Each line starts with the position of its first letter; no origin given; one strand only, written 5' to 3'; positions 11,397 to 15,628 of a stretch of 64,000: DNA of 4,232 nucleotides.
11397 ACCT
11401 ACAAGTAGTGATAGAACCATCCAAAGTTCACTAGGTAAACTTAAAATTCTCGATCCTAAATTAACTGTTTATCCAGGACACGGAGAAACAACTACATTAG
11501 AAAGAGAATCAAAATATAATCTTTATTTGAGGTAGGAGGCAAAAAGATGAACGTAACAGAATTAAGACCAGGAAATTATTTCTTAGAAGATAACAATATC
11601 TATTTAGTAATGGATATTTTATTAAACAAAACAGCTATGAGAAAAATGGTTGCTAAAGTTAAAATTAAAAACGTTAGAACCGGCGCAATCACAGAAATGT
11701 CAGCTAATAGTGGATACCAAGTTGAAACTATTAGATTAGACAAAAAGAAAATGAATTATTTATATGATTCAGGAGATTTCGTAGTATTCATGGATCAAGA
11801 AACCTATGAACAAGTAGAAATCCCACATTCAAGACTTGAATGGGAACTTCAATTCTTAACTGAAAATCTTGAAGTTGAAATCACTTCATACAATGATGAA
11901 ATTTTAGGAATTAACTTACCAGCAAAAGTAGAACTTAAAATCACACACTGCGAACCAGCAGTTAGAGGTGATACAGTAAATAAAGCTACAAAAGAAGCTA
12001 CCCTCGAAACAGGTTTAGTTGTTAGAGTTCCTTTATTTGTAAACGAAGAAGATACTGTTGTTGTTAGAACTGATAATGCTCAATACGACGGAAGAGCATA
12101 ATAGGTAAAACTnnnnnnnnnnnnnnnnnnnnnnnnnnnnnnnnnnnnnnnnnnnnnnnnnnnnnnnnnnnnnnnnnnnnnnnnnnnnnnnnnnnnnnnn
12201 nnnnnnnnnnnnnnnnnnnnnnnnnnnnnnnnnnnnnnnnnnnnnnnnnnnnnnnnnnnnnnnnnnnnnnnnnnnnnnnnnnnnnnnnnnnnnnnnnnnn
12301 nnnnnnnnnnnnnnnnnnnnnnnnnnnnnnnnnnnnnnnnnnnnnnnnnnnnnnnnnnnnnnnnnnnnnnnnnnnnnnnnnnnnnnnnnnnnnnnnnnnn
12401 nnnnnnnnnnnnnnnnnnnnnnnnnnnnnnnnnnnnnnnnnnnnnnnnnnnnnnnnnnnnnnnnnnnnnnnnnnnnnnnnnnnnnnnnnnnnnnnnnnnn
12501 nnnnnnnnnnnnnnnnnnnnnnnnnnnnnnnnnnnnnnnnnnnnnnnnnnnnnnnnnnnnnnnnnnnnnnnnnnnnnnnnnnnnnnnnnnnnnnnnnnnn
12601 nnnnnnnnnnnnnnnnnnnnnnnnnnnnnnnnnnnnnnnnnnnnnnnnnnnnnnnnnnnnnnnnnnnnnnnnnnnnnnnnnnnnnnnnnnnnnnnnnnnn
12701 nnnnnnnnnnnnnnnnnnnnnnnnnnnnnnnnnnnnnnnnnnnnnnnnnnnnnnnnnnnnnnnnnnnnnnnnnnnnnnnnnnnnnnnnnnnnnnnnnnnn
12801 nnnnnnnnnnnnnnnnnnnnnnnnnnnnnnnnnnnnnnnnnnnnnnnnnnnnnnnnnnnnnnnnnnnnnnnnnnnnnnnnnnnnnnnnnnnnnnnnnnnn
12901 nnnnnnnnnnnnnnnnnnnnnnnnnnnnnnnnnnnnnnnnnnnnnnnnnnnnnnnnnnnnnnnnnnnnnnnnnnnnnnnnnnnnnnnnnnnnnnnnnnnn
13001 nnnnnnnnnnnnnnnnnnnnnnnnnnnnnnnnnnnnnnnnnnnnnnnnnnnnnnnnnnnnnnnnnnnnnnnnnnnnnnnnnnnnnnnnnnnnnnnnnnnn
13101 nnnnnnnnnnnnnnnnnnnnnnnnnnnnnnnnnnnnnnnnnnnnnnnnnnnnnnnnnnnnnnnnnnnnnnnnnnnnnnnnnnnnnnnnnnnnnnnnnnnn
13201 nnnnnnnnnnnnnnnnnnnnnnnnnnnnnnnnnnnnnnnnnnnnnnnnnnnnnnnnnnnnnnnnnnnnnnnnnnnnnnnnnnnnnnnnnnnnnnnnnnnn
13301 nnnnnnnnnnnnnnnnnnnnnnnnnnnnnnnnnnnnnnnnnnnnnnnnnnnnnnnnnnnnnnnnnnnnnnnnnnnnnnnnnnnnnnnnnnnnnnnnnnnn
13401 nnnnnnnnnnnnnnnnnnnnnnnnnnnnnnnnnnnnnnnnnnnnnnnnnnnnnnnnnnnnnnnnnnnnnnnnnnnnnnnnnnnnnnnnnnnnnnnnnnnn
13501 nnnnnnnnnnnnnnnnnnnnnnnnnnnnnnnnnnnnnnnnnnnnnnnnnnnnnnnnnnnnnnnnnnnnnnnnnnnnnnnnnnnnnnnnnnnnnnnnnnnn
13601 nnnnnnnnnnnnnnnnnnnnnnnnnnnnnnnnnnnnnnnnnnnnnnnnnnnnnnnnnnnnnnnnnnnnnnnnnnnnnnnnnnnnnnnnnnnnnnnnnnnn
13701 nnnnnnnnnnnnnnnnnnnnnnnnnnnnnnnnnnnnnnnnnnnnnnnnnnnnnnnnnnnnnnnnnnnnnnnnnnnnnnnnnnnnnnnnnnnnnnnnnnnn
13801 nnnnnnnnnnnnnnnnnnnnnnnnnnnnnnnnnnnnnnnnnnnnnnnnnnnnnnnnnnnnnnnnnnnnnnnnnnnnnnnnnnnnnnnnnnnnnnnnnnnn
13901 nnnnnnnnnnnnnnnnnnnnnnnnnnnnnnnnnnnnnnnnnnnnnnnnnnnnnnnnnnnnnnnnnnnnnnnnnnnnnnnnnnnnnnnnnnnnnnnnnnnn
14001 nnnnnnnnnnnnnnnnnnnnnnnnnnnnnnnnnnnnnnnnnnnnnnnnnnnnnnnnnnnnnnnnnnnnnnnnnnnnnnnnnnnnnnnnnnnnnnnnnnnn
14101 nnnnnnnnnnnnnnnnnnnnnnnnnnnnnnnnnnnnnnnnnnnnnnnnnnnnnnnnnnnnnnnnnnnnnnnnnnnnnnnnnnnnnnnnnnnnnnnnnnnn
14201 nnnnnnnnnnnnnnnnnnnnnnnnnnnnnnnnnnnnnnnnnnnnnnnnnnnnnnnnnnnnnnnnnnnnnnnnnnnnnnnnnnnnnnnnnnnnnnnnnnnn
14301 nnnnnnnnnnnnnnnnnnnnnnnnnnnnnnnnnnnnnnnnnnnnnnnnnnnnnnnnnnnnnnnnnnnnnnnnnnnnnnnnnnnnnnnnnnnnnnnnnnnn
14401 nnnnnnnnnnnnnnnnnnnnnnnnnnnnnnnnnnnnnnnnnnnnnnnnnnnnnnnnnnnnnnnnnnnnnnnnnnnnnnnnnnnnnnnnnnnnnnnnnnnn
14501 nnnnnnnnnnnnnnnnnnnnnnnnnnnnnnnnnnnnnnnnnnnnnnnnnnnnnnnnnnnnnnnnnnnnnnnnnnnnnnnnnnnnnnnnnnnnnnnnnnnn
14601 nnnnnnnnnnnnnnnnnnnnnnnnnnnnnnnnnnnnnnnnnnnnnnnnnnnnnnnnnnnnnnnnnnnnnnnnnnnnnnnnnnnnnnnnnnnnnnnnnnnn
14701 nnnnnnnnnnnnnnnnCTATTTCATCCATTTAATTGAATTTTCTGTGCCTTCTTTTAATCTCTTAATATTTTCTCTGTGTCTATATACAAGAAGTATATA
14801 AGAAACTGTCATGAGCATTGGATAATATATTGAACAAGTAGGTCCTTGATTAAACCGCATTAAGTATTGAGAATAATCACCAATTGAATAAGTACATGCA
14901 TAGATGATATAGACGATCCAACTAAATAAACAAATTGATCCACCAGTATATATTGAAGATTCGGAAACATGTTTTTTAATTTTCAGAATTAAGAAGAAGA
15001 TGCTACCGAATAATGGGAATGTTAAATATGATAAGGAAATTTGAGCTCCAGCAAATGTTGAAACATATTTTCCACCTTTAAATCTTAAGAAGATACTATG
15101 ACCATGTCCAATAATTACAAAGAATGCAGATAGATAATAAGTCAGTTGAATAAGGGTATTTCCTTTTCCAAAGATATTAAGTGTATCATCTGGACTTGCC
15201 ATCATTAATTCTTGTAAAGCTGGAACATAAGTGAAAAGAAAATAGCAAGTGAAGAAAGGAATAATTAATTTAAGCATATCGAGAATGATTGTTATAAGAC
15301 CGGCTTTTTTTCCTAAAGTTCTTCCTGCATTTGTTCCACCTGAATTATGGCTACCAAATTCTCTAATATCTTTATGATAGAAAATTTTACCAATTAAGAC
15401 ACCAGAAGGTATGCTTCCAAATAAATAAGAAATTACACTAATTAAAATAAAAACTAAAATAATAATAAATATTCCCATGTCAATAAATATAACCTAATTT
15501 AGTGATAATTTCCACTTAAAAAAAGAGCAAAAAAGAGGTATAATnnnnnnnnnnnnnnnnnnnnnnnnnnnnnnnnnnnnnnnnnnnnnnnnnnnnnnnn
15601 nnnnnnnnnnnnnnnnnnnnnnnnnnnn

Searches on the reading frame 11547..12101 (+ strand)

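Call 9: search_protein_families(library=pfam, proteins=[window:11547-12101:+], max_evalue=1)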
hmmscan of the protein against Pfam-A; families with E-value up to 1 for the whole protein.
window:11547-12101:+ (184 aa): 4 families
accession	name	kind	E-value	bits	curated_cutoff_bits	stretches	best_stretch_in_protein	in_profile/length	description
PF09285.17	Elong-fact-P_C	-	9.7e-22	76.9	25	1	128-183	1-56/56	Elongation factor P, C-terminal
PF01132.26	EFP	-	5e-21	74.9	27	1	67-120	1-54/54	Elongation factor P (EF-P) OB domain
PF08207.18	EFP_N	-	1.7e-10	41.2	23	1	3-56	2-55/58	Elongation factor P (EF-P) KOW-like domain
PF13343.11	SBP_bac_6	-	0.13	12.2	24.6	1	23-95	13-82/245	Bacterial extracellular solute-binding protein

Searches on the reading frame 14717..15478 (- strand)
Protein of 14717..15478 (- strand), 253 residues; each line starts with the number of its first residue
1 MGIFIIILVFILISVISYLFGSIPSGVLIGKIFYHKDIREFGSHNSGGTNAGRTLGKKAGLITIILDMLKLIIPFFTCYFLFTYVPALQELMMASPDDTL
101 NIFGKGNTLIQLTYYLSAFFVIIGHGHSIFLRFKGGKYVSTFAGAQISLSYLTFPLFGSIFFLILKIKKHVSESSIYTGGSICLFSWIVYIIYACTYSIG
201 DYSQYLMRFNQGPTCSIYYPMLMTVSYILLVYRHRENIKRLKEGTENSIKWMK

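Call 9: search_protein_families(library=pfam, proteins=[window:14717-15478:-], max_evalue=1)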
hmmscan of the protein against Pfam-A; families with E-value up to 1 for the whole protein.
window:14717-15478:- (253 aa): 1 family
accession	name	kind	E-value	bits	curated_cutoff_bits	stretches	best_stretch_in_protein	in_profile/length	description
PF02660.20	G3P_acyltransf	-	1.6e-42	145.9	24.1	1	16-241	1-164/164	Glycerol-3-phosphate acyltransferase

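Call 10: search_protein_families(library=ncbifam, proteins=[window:14717-15478:-], max_evalue=1)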
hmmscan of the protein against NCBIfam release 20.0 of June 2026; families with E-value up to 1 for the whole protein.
window:14717-15478:- (253 aa): 8 families
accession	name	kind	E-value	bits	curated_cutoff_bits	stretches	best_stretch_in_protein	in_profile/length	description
TIGR00023.1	TIGR00023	equivalog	4.3e-45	153.9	137.2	1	8-251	3-195/196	glycerol-3-phosphate 1-O-acyltransferase PlsY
NF010976.0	PRK14399.1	equivalog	2.9e-28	99.4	419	1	2-249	3-249/258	membrane protein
NF010992.0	PRK14416.1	equivalog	1.4e-17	64.4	222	2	15-83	4-72/207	membrane protein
NF010993.0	PRK14417.1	equivalog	6.2e-17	61.9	249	2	8-81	3-76/232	membrane protein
NF010987.0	PRK14411.1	equivalog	3.3e-16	59.7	243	2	12-83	5-76/204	membrane protein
NF001254.0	PRK00220.2-1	equivalog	9.4e-12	45.3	199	2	11-82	7-78/182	glycerol-3-phosphate 1-O-acyltransferase PlsY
NF010990.0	PRK14414.1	equivalog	9.5e-11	41.8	261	2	8-70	5-67/210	glycerol-3-phosphate acyltransferase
NF010978.0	PRK14401.1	equivalog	1.6e-07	31.3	163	2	12-72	4-61/187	membrane protein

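Call 18: find_encoding_contigs(protein=window:14717-15478:-, flank=6000, max_places=10)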
Protein window:14717-15478:- (253 aa): 6 contigs read that carry it; 6 places shown.
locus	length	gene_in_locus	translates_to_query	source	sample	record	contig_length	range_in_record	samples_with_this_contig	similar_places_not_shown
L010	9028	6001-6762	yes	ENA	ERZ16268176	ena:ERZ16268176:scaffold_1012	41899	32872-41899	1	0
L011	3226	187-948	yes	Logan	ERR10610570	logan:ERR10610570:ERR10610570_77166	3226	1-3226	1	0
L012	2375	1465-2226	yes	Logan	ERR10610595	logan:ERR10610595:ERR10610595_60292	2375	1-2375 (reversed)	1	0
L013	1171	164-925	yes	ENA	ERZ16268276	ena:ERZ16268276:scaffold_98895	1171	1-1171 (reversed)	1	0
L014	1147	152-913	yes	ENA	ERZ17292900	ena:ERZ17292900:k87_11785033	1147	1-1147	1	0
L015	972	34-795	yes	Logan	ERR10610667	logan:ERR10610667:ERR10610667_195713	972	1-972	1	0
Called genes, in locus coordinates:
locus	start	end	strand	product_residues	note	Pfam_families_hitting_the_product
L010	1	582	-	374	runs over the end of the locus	PF21516:YqeH-like_C (weak)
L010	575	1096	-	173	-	PF00702:Hydrolase (weak), PF09419:PGP_phosphatase (weak), PF13419:HAD_2, PF08282:Hydrolase_3 (faint), PF13242:Hydrolase_like (weak)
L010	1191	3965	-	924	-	PF00521:DNA_topoisoIV, PF03989:DNA_gyraseA_C (weak)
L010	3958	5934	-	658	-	PF02518:HATPase_c, PF00204:DNA_gyraseB, PF01751:Toprim, PF00986:DNA_gyraseB_C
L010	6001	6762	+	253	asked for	PF02660:G3P_acyltransf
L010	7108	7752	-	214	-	-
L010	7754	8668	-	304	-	-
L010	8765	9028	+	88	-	?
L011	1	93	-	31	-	?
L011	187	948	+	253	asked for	PF02660:G3P_acyltransf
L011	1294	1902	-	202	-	-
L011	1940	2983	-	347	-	-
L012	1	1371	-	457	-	?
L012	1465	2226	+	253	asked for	PF02660:G3P_acyltransf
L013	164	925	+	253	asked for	PF02660:G3P_acyltransf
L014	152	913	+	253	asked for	PF02660:G3P_acyltransf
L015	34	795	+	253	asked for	PF02660:G3P_acyltransf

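Call 26: find_related_loci(query=window:14717-15478:-, collection=genome_contigs, flank=6000)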
Query window:14717-15478:- (253 aa) in genome_contigs; peptide patterns used: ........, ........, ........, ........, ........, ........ (x = any residue, [..] = any of these).
599 stretches matched a pattern (row limit reached: there are more); 22 encode a relative of the query (tblastn E <= 1e-3); 22 distinct loci.
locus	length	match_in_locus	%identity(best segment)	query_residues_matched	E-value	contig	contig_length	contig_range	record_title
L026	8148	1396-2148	63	4-253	4e-102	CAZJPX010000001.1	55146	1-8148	MAG TPA_asm: uncultured Staphylococcaceae bacterium isolate SRP141132_co6_54 genome assembly, contig: NODE_280_length_55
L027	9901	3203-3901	54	18-253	2e-75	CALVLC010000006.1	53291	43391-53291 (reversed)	MAG: uncultured Bacilli bacterium isolate E22__bin81 genome assembly, contig: E22__k127_4696650, whole genome shotgun se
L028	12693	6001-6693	45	7-247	1e-57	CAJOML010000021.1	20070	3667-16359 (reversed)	uncultured Bacilli bacterium isolate Reindeer_2_mag_150 genome assembly, contig: scaffold_3516, whole genome shotgun seq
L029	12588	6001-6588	37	15-251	3e-32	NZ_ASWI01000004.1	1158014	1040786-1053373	Enterococcus cecorum DSM 20682 = ATCC 43198 acyrV-supercont1.4, whole genome shotgun sequence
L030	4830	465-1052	37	15-251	3e-32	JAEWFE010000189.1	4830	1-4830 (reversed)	MAG: Bacillota bacterium isolate OH_PBlB_171 k127_630074, whole genome shotgun sequence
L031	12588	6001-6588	36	15-251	3e-32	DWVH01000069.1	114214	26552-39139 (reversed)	MAG TPA_asm: Candidatus Enterococcus stercoripullorum isolate ChiHjej12B11-924 ChiHjej12B11M5__C310284_L114214_SAMN08009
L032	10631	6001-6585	35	11-247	3e-31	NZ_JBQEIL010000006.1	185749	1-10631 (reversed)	MAG: Vagococcus sp. isolate AOP1_I1_surf _bin _21 AOP1_I1_surf.bin.21_6, whole genome shotgun sequence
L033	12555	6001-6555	35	11-247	1e-30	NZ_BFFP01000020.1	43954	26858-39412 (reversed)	Ligilactobacillus salitolerans strain YK43 sequence020, whole genome shotgun sequence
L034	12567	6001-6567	36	11-251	6e-30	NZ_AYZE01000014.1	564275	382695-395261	Liquorilactobacillus cacaonum DSM 21116 NODE_37, whole genome shotgun sequence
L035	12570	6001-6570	37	21-251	8e-30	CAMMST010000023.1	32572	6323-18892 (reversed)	MAG: Enterococcus cecorum isolate ERR4993662_bin.105_MetaWRAP_v1.1_MAG genome assembly, contig: NODE_1885_length_32572_c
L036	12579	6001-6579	32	17-253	2e-29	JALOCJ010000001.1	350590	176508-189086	MAG: Candidatus Cloacimonas sp. isolate SO_2017_LW4 bin 92 scaffold_84_c1_LW137-91_2017, whole genome shotgun sequence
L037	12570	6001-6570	37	21-251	3e-30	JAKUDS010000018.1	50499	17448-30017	Enterococcus cecorum strain ESM13AIC1 ESM13AIC1autoPATRICm_contig_18, whole genome shotgun sequence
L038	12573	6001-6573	36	11-246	1e-26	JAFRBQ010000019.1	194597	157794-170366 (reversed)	MAG: Erysipelotrichaceae bacterium isolate RGIG2348 Goat_Ileum-2__c187626, whole genome shotgun sequence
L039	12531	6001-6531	35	21-247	1e-26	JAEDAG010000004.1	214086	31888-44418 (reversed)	Faecalicatena absiana strain YH-C36a contig4, whole genome shotgun sequence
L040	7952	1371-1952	33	15-252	2e-26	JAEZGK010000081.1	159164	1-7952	MAG: Bacillota bacterium isolate OH_CBrB_92 k127_4168375, whole genome shotgun sequence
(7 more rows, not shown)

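Call 31: search_protein_families(library=pfam, proteins=[L028:7226-8866:-, L028:8879-9772:-, L028:9772-10017:-, L026:2516-2728:-], max_evalue=0.01)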
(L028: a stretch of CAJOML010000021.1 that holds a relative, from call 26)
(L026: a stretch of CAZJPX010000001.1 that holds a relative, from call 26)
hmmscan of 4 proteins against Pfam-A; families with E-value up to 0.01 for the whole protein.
L028:7226-8866:- (546 aa): 3 families
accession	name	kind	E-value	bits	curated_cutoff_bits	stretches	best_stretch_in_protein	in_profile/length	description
PF13684.11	FakA-like_C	-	1.3e-62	211.5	23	1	329-546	1-216/216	Fatty acid kinase subunit A-like, C-terminal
PF02734.22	Dak2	-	1.6e-34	119.7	27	1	34-194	1-172/174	DAK2 domain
PF21645.3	FakA-like_M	-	1e-24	86.6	24.9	1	232-313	2-79/80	Fatty acid kinase subunit A-like, middle domain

L028:8879-9772:- (297 aa): 1 family
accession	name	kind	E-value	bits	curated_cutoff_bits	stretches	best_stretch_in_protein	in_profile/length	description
PF02645.21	DegV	-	1.4e-58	198.9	27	1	8-286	2-273/280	Uncharacterised protein, DegV family COG1307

L028:9772-10017:- (81 aa): 2 families
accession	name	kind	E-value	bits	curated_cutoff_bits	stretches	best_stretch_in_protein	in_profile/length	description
PF03672.18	UPF0154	-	9e-30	102.8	27.1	1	19-77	2-60/60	Uncharacterised protein family (UPF0154)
PF09335.16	VTT_dom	-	0.0013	19.7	33.9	1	3-76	9-67/123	VTT domain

L026:2516-2728:- (70 aa): 1 family
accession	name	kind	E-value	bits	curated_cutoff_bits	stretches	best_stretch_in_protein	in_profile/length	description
PF03672.18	UPF0154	-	1.2e-26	92.7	27.1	1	11-69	2-60/60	Uncharacterised protein family (UPF0154)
